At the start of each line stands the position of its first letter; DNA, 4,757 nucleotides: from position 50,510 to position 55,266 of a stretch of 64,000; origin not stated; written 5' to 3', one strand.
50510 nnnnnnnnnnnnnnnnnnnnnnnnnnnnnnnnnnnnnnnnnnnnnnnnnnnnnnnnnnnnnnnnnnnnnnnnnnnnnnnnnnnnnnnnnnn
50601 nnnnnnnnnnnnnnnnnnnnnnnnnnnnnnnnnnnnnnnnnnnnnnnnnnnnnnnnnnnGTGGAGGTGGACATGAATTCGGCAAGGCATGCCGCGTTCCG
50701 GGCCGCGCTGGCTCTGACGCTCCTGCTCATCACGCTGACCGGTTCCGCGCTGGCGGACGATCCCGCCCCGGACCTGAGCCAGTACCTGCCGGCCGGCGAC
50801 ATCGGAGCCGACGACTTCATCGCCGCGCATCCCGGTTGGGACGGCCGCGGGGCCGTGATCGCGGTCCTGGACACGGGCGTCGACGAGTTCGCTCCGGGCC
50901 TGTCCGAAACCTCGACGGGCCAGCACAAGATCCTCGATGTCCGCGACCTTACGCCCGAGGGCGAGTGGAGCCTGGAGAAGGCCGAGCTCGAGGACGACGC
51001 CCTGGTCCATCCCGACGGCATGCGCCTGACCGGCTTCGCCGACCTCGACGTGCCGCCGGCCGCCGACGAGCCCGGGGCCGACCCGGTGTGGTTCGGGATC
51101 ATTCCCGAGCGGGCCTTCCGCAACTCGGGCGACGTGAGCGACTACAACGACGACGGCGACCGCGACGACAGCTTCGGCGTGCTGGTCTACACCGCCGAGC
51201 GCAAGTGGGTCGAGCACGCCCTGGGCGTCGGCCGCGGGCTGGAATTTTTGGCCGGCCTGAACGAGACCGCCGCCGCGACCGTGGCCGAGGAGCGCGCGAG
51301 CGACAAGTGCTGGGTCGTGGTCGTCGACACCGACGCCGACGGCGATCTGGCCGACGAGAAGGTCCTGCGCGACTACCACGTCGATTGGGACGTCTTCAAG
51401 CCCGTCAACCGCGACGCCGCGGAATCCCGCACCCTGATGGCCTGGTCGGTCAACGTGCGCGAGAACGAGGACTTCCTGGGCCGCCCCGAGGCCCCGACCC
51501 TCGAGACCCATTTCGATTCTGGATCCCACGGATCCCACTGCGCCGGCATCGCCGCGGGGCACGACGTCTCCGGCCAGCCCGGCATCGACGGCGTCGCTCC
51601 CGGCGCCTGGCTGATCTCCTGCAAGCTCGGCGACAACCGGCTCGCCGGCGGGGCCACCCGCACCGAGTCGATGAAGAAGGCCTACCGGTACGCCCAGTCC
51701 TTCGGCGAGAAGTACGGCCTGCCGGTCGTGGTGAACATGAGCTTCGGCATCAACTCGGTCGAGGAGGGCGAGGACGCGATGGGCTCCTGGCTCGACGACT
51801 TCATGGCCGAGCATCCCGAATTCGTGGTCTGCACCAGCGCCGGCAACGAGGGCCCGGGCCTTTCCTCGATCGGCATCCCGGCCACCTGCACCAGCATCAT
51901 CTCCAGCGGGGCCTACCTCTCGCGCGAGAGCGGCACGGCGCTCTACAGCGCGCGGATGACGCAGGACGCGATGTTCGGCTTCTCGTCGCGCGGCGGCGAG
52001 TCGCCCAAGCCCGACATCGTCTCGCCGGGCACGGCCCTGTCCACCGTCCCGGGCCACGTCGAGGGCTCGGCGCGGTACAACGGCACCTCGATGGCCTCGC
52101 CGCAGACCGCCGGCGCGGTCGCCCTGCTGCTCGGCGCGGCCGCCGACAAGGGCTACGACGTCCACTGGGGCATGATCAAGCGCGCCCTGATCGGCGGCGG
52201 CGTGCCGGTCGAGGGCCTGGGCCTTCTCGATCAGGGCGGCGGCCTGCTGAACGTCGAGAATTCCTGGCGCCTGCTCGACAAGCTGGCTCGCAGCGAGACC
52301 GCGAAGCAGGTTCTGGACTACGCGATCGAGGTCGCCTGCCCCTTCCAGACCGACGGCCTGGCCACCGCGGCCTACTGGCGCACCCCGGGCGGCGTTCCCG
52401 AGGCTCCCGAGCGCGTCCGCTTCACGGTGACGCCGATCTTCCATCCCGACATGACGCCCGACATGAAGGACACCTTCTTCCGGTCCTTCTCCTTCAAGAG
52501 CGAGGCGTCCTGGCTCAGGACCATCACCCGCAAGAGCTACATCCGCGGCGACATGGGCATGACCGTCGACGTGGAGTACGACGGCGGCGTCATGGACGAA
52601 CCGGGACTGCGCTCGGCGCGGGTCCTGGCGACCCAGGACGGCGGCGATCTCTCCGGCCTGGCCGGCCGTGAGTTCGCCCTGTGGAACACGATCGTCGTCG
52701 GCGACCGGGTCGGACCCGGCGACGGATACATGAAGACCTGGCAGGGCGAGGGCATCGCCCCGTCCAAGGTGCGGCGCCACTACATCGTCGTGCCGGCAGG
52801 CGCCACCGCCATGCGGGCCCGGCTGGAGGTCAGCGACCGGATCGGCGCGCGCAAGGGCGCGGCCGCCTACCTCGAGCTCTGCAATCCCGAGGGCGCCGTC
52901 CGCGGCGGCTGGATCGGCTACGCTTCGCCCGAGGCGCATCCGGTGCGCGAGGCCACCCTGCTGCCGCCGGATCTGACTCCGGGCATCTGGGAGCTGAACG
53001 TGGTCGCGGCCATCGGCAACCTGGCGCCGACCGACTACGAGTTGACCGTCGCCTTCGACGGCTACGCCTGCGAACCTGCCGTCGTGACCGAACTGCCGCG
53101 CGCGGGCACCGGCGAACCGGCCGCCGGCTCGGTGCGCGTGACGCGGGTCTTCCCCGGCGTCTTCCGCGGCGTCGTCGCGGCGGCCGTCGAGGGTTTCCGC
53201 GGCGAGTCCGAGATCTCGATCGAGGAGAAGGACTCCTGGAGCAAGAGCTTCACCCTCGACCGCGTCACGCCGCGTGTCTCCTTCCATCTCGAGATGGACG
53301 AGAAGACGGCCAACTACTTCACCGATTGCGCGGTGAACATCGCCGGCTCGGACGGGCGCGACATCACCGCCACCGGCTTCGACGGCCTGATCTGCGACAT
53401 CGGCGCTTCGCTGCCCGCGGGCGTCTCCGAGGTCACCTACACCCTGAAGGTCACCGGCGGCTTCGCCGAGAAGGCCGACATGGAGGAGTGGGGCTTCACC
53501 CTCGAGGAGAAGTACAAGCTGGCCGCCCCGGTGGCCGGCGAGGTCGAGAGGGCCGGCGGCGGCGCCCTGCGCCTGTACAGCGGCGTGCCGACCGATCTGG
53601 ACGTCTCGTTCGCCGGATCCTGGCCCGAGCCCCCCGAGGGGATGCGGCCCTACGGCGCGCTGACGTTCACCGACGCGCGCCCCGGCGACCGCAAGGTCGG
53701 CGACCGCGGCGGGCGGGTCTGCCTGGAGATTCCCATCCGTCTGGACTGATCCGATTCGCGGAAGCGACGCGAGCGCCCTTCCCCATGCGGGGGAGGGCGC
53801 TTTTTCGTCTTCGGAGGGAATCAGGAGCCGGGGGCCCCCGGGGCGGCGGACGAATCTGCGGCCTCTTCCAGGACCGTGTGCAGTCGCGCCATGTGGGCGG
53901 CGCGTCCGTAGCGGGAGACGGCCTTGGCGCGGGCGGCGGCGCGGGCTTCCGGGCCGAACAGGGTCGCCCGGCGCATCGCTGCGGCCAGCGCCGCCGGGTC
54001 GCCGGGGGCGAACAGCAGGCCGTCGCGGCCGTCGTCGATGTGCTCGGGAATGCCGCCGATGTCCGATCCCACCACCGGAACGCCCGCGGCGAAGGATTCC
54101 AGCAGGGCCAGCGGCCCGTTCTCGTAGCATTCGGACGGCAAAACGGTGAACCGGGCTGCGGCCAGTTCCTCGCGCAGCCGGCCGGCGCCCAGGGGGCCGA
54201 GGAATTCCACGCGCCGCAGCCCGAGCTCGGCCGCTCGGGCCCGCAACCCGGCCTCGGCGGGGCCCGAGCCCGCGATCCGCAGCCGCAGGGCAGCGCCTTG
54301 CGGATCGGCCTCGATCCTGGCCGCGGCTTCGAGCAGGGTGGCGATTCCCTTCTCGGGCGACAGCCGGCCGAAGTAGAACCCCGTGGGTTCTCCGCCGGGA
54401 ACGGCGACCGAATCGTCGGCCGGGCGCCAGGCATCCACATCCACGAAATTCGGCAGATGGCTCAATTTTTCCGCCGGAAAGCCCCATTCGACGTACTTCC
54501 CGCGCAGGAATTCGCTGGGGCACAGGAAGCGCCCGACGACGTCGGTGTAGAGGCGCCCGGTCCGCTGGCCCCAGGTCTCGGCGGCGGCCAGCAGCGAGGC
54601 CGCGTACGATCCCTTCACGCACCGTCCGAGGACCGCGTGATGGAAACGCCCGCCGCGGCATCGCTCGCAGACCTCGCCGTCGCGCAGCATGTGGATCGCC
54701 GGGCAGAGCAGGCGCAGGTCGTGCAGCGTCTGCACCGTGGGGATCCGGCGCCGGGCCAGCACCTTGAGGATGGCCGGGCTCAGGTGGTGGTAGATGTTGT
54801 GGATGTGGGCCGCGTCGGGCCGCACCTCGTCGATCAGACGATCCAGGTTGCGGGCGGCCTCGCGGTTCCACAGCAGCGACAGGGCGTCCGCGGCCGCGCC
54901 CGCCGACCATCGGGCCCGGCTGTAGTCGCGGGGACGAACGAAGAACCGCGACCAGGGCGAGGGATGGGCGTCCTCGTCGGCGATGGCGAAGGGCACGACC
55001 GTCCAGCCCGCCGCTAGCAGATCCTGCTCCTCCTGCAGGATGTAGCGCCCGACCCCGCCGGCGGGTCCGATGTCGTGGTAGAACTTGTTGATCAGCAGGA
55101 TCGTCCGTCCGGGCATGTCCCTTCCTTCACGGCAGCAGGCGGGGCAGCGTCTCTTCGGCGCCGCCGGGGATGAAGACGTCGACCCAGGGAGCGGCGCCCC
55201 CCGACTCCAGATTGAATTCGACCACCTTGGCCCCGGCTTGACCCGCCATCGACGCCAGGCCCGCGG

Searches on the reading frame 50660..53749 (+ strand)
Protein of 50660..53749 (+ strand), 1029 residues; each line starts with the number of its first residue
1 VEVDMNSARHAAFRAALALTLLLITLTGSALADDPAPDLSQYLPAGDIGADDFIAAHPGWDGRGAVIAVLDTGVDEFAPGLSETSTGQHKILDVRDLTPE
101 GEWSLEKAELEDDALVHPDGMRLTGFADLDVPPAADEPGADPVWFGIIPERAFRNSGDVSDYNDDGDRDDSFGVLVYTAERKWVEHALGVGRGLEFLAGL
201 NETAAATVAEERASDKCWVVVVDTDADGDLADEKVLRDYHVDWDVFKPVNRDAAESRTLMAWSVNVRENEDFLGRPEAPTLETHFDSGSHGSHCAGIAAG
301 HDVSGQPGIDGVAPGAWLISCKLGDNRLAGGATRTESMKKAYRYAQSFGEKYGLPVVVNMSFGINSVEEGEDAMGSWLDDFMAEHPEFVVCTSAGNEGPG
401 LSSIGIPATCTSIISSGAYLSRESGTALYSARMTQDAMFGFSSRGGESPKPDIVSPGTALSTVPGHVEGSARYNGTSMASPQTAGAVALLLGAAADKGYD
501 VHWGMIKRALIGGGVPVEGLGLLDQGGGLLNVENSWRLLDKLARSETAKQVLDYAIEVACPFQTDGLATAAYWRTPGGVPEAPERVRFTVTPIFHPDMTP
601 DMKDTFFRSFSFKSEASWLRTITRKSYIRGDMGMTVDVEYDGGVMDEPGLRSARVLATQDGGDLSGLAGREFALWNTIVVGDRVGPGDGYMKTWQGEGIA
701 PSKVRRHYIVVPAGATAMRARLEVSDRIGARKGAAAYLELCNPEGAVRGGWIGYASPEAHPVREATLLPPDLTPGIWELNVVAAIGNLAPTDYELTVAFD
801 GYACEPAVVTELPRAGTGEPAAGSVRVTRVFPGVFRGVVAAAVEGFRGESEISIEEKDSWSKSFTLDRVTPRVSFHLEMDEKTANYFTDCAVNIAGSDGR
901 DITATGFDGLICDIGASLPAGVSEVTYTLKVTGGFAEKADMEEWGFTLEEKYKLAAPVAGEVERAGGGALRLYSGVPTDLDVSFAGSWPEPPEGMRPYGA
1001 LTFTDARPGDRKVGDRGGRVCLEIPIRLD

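Call 11: search_protein_families(library=pfam, proteins=[window:50660-53749:+], max_evalue=0.001)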
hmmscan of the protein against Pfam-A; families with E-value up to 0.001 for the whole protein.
window:50660-53749:+ (1029 aa): 1 family
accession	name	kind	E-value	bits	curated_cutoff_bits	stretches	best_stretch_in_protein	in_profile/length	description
PF00082.27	Peptidase_S8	-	1.1e-34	120.5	21.8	1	62-510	1-269/288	Subtilase family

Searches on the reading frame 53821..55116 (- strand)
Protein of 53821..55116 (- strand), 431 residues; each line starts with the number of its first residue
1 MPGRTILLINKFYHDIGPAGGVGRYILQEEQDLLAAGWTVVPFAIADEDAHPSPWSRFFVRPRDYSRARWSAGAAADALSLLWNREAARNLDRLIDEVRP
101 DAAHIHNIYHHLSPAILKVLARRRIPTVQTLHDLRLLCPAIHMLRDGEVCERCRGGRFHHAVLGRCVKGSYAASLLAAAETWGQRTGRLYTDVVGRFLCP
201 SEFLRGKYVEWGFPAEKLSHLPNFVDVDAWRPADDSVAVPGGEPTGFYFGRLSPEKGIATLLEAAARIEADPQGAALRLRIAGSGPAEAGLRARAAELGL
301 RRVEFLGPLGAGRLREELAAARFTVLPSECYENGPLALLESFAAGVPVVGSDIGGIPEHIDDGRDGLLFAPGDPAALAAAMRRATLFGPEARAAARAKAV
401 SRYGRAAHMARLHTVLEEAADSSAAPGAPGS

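Call 11: search_protein_families(library=pfam, proteins=[window:53821-55116:-], max_evalue=0.001)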
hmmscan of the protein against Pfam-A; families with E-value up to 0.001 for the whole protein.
window:53821-55116:- (431 aa): 5 families
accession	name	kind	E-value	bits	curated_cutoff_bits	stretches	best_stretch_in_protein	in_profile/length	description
PF13692.12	Glyco_trans_1_4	-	2.2e-33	116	27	1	244-383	2-138/142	Glycosyl transferases group 1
PF00534.26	Glycos_transf_1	-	5.3e-32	111.2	26.4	1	238-386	10-157/172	Glycosyl transferases group 1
PF13439.12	Glyco_transf_4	-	1.8e-15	57.8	28.5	1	20-228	2-169/170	Glycosyltransferase Family 4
PF13579.12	Glyco_trans_4_4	-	2.6e-12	47.8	29.7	1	20-223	1-157/158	Glycosyl transferase 4-like domain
PF13524.12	Glyco_trans_1_2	-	2.7e-05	24.6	25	1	274-404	15-130/144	Glycosyl transferase-like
